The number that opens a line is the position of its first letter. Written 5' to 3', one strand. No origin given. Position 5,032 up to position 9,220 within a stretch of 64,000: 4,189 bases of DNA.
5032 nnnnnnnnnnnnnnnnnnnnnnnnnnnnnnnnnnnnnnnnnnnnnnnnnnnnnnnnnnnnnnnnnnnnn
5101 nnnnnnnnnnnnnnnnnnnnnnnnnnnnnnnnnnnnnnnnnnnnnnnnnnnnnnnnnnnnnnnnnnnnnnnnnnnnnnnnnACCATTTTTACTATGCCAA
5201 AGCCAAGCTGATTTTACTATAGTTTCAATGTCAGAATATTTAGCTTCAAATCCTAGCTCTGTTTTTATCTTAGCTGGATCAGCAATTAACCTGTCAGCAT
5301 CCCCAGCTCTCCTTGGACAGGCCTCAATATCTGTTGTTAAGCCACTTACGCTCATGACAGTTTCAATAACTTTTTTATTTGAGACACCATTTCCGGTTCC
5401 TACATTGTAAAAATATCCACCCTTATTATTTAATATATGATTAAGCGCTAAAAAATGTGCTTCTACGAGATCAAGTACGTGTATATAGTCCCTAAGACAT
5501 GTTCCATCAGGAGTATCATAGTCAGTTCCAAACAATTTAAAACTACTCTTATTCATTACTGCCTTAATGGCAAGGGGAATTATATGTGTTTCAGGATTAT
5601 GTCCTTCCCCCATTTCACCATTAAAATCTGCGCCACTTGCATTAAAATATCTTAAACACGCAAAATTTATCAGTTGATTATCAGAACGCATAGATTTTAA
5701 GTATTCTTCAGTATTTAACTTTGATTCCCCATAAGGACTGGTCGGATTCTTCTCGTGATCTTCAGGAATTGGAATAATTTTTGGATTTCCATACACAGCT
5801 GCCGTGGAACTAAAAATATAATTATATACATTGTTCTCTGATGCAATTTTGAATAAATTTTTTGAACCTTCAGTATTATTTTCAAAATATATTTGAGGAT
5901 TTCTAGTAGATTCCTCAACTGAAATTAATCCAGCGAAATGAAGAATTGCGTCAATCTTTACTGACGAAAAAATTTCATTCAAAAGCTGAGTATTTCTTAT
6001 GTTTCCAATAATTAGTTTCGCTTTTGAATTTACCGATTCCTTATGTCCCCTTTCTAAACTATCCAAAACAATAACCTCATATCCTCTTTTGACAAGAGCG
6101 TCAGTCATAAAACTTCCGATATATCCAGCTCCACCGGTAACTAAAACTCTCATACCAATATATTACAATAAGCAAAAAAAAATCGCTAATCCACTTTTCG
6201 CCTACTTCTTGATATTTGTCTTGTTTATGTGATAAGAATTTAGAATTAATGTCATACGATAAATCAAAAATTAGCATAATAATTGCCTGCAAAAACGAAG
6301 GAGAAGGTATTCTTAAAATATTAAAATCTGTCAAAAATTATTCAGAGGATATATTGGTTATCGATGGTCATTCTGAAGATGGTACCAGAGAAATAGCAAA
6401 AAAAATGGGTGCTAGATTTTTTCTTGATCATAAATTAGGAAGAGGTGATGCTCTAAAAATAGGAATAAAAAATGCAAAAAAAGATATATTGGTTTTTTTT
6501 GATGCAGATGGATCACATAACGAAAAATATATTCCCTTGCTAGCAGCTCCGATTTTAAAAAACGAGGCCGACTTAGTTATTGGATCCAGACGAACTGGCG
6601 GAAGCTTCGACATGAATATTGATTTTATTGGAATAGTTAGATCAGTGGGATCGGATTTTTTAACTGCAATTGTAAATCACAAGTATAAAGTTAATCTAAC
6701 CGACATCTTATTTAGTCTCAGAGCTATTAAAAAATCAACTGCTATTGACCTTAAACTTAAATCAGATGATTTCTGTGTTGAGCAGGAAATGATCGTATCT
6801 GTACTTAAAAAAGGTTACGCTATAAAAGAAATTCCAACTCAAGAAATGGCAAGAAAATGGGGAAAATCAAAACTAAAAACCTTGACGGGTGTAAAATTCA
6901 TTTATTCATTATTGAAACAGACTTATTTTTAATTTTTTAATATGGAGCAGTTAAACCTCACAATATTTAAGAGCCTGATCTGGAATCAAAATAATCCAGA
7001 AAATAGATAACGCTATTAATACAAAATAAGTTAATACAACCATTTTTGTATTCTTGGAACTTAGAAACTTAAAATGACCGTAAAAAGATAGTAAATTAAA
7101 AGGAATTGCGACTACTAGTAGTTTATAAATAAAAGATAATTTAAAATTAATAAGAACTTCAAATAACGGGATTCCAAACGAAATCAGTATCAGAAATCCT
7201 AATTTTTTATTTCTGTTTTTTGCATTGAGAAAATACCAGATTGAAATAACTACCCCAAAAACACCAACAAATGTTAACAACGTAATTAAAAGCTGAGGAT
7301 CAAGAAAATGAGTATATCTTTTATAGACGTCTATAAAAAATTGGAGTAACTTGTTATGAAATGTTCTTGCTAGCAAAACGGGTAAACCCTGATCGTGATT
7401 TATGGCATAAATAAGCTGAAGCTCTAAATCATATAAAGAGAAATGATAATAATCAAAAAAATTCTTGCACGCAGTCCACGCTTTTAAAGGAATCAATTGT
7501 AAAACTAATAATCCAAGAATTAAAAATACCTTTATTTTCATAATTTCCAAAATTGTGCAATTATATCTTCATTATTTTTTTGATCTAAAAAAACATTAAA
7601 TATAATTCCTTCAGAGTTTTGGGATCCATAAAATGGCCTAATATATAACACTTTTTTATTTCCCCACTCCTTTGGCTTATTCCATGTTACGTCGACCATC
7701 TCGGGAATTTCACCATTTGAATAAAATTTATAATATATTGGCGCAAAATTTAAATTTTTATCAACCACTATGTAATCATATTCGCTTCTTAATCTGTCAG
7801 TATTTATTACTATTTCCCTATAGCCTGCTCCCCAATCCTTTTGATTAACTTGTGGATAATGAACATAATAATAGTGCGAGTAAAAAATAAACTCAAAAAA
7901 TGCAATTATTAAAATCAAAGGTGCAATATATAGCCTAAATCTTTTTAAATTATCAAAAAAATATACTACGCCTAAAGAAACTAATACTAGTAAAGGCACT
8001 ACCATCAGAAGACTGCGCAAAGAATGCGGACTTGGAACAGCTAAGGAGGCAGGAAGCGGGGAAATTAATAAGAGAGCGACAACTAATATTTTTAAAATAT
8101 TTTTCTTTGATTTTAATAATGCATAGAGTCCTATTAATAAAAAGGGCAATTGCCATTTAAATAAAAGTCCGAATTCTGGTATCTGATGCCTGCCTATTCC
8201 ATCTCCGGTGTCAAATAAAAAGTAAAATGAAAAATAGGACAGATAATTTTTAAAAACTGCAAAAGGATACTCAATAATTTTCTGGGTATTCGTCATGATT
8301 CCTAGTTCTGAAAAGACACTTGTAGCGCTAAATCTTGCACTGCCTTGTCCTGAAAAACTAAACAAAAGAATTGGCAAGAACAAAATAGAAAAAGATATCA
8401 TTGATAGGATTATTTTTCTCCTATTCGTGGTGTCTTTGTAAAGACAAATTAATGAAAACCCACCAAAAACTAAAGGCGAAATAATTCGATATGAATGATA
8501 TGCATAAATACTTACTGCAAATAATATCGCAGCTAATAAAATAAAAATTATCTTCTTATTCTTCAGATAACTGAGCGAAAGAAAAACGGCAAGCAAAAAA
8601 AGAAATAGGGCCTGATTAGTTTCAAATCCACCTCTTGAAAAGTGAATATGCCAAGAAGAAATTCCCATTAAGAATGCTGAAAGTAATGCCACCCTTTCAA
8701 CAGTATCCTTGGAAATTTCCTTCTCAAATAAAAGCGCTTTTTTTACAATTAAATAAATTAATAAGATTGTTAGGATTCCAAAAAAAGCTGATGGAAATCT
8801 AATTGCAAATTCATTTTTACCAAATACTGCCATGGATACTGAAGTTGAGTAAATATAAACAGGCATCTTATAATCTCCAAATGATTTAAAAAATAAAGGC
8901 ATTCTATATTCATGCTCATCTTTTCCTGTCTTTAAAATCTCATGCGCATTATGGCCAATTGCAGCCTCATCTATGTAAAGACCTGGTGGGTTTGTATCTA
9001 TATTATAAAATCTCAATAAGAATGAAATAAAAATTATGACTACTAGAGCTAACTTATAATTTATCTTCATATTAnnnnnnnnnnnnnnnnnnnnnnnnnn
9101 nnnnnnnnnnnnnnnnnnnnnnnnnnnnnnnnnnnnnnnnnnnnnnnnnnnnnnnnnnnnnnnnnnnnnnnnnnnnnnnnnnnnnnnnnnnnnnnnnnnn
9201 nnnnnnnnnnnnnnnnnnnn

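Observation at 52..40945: A 40-kb, roughly 35-gene surface-glycosylation island with about 20 GT-C-like membrane proteins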

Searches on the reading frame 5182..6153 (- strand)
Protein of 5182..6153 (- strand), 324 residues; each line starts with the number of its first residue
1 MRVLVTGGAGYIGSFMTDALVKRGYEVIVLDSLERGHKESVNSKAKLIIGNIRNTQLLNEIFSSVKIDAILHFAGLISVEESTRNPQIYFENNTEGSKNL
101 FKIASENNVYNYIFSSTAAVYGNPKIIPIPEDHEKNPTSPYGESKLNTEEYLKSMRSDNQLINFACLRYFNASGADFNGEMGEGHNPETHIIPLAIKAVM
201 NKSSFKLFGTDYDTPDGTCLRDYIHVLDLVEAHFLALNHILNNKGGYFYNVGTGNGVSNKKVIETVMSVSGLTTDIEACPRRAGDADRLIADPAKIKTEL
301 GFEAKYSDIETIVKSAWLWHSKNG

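Call 3: search_protein_families(library=pfam, proteins=[window:5182-6153:-], max_evalue=0.01)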
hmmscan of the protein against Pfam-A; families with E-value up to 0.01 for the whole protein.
window:5182-6153:- (324 aa): 10 families
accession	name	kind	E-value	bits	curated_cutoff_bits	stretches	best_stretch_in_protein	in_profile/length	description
PF01370.27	Epimerase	-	3.1e-55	187.7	20.9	1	3-252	1-240/240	NAD dependent epimerase/dehydratase family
PF16363.11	GDP_Man_Dehyd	-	1.2e-49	170.1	27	1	4-307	1-324/332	GDP-mannose 4,6 dehydratase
PF02719.21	Polysacc_synt_2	-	6.4e-17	62.1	20.2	1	3-173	1-172/293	Polysaccharide biosynthesis protein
PF01073.25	3Beta_HSD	-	1.2e-16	61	22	1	4-155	1-160/280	3-beta hydroxysteroid dehydrogenase/isomerase family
PF04321.23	RmlD_sub_bind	-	1e-15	58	27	1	1-181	1-163/287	RmlD substrate binding domain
PF05368.20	NmrA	-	1.3e-07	32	27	1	2-164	4-147/298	NmrA-like family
PF07993.18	NAD_binding_4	-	1.5e-07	31.3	20.1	1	40-160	58-196/258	Male sterility protein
PF08659.16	KR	-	1.1e-05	25.9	22.6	1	3-124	3-144/180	KR domain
PF13460.12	NAD_binding_10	-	1.2e-05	25.7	27.2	1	7-154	1-133/184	NAD(P)H-binding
PF00106.31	adh_short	-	0.00015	21.7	26.6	1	3-77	3-88/195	short chain dehydrogenase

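Call 66: search_protein_families(library=ncbifam, proteins=[window:5182-6153:-], max_evalue=0.001)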
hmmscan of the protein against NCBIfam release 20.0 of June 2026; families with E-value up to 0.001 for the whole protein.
window:5182-6153:- (324 aa): 31 families (the best 25 are shown)
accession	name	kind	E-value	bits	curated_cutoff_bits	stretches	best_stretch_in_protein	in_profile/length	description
TIGR01179.1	galE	equivalog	5.1e-114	380.5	262.3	1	2-323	1-328/332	UDP-glucose 4-epimerase GalE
NF007956.0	PRK10675.1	subfamily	6.5e-74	249.1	394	1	1-323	1-332/338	UDP-glucose 4-epimerase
TIGR02197.1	heptose_epim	equivalog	3.2e-39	135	274.6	1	3-277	1-267/316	ADP-glyceromanno-heptose 6-epimerase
TIGR01181.1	dTDP_gluc_dehyt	equivalog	6.5e-35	120.7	365.1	1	2-323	1-314/321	dTDP-glucose 4,6-dehydratase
TIGR04180.1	EDH_00030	hypoth_equivalog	5.6e-34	117.6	475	1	3-307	1-297/297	NAD-dependent 4,6-dehydratase LegB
NF008360.0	PRK11150.1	equivalog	3.8e-20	72.3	452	1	3-270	2-254/310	ADP-glyceromanno-heptose 6-epimerase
NF011728.1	PRK15181.1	equivalog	5.7e-17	61.7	760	1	2-319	17-336/348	Vi polysaccharide biosynthesis UDP-N-acetylglucosaminuronic acid C-4 epimerase TviC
TIGR03466.1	HpnA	hypoth_equivalog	9.8e-17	60.8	367.65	1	1-160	1-160/327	hopanoid-associated sugar epimerase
TIGR02622.1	CDP_4_6_dhtase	equivalog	3e-16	59.5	278.45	1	2-321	6-331/352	CDP-glucose 4,6-dehydratase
NF007490.0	PRK10084.1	subfamily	3.6e-15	55.8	649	1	1-320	1-334/361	dTDP-glucose 4,6-dehydratase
NF043036.1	ErythonDh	equivalog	6.9e-15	55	325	1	1-149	1-157/321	D-erythronate dehydrogenase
TIGR01214.1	rmlD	equivalog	9.1e-14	51.2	224.05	1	2-182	1-164/285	dTDP-4-dehydrorhamnose reductase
NF042422.1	oxyalk_red_OleD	equivalog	2.5e-13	50.1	580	1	1-143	1-133/329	2-alkyl-3-oxoalkanoate reductase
NF007582.0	PRK10217.1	equivalog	6.3e-12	45.2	698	1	2-269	3-269/355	dTDP-glucose 4,6-dehydratase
TIGR01472.1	gmd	equivalog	1.1e-10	41.3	415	1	3-273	3-271/342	GDP-mannose 4,6-dehydratase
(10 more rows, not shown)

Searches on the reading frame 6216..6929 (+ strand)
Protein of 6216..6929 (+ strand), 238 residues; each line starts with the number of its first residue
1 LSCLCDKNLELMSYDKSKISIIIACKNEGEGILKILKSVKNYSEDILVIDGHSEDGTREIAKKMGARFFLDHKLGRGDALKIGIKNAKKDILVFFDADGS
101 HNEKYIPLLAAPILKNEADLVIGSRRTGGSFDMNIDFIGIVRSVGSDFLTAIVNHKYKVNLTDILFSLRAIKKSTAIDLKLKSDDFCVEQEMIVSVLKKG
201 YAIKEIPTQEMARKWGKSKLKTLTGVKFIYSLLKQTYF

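Call 3: search_protein_families(library=pfam, proteins=[window:6216-6929:+], max_evalue=0.01)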
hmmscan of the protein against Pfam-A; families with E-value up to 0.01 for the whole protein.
window:6216-6929:+ (238 aa): 4 families
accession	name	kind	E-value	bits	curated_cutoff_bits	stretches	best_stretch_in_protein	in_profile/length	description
PF00535.33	Glycos_transf_2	-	2.9e-23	83.1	23.3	1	20-130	1-120/168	Glycosyl transferase family 2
PF13641.12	Glyco_tranf_2_3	-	0.00068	20.2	27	1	19-113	3-111/230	Glycosyltransferase like family 2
PF18220.6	BspA_v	-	0.0019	18.5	25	1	125-165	12-52/150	Adhesin BspA variable domain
PF13704.12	Glyco_tranf_2_4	-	0.0061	17.5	27.5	0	27-98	2-81/98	Glycosyl transferase family 2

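Call 32: search_protein_families(library=ncbifam, proteins=[window:6216-6929:+], max_evalue=0.001)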
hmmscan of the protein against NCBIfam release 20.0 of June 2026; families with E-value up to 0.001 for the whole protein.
window:6216-6929:+ (238 aa): 12 families
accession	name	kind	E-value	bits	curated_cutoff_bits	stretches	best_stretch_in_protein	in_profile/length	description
TIGR04182.1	glyco_TIGR04182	equivalog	5.9e-35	121.1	325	1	19-232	2-214/293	S-layer glycoprotein N-glycosyltransferase AglJ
NF058614.1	PPMAGASynPpgS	equivalog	1.8e-20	73.4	370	1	20-229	3-216/226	polyprenyl-phospho-N-acetylgalactosaminyl synthase PpgS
TIGR04283.1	glyco_like_mftF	equivalog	1.1e-15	57.9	182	1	19-113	1-97/221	TIGR04283 family arsenosugar biosynthesis glycosyltransferase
NF041391.1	DPhHxTase_Halo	equivalog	1.2e-14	53.8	375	1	27-229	5-201/213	dolichyl-phosphate hexose transferase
NF010496.0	PRK13915.1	equivalog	4.2e-13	49.1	262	1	15-120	29-150/307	glucosyl-3-phosphoglycerate synthase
TIGR03937.1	PgaC_IcaA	equivalog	2.8e-08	33.1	422.3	1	13-109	41-146/407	poly-beta-1,6-N-acetyl-D-glucosamine synthase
NF007986.1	PRK10714.1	equivalog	6.1e-07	28.8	529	1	17-233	6-223/316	undecaprenyl-phosphate 4-deoxy-4-formamido-L-arabinose transferase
TIGR03965.1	mycofact_glyco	equivalog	2.4e-06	26.7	280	1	15-121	71-187/467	mycofactocin biosynthesis glycosyltransferase MftF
TIGR04009.1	wcaE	equivalog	7.7e-06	25.3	369.2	1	19-206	3-188/248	colanic acid biosynthesis glycosyltransferase WcaE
NF045692.1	OglycostaseCruG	equivalog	6.8e-05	22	600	1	17-121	41-160/386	2'-O-glycosyltransferase CruG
TIGR03469.1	HpnB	hypoth_equivalog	0.0001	21.5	379.25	0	17-117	44-164/386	hopene-associated glycosyltransferase HpnB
TIGR04195.1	S_glycosyl_SunS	equivalog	0.00044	19.2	350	1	13-62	50-102/421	SunS family peptide S-glycosyltransferase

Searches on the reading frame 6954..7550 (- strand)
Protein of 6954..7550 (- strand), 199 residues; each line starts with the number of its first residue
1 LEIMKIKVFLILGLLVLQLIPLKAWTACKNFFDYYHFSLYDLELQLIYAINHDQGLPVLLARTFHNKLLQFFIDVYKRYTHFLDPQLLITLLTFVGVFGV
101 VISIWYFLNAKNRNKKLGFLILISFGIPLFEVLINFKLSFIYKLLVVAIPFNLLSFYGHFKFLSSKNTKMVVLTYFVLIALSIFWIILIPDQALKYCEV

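Call 3: search_protein_families(library=pfam, proteins=[window:6954-7550:-], max_evalue=0.01)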
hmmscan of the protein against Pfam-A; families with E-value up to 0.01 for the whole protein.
window:6954-7550:- (199 aa): 0 families

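Call 58: search_protein_families(library=pfam, proteins=[window:6954-7550:-], max_evalue=1)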
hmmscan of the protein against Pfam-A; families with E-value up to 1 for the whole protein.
window:6954-7550:- (199 aa): 1 family
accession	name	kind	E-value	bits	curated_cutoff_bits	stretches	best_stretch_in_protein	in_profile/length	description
PF06024.17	Orf78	-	0.14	12.9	29.4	0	86-116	63-93/101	Orf78 (ac78)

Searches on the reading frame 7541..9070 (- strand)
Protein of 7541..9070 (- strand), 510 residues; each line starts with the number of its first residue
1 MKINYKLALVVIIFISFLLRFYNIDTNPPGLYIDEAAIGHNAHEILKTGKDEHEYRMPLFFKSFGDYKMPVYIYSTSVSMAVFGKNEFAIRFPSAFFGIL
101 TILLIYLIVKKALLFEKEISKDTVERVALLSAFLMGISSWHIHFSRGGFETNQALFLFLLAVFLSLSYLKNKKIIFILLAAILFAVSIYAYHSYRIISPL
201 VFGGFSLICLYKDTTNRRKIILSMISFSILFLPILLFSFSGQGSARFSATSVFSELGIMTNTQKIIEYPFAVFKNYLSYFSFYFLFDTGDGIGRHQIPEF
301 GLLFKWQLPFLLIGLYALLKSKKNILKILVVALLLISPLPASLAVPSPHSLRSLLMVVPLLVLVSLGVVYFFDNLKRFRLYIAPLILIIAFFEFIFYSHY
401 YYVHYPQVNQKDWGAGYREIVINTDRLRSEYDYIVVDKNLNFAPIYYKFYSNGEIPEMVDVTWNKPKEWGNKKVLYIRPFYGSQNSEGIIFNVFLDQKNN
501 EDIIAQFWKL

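Call 3: search_protein_families(library=pfam, proteins=[window:7541-9070:-], max_evalue=0.01)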
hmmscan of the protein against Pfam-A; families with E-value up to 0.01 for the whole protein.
window:7541-9070:- (510 aa): 3 families
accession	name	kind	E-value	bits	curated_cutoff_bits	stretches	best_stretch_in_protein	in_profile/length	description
PF13231.12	PMT_2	-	3.1e-08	34.4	26.1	1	70-236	4-159/160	Dolichyl-phosphate-mannose-protein mannosyltransferase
PF24124.1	YphA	-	0.00024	21.3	28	1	121-202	22-102/198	YphA-like integral membrane protein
PF22852.1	SoxE_N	-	0.006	16.8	27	0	174-198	11-35/48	Sulfocyanin, N-terminal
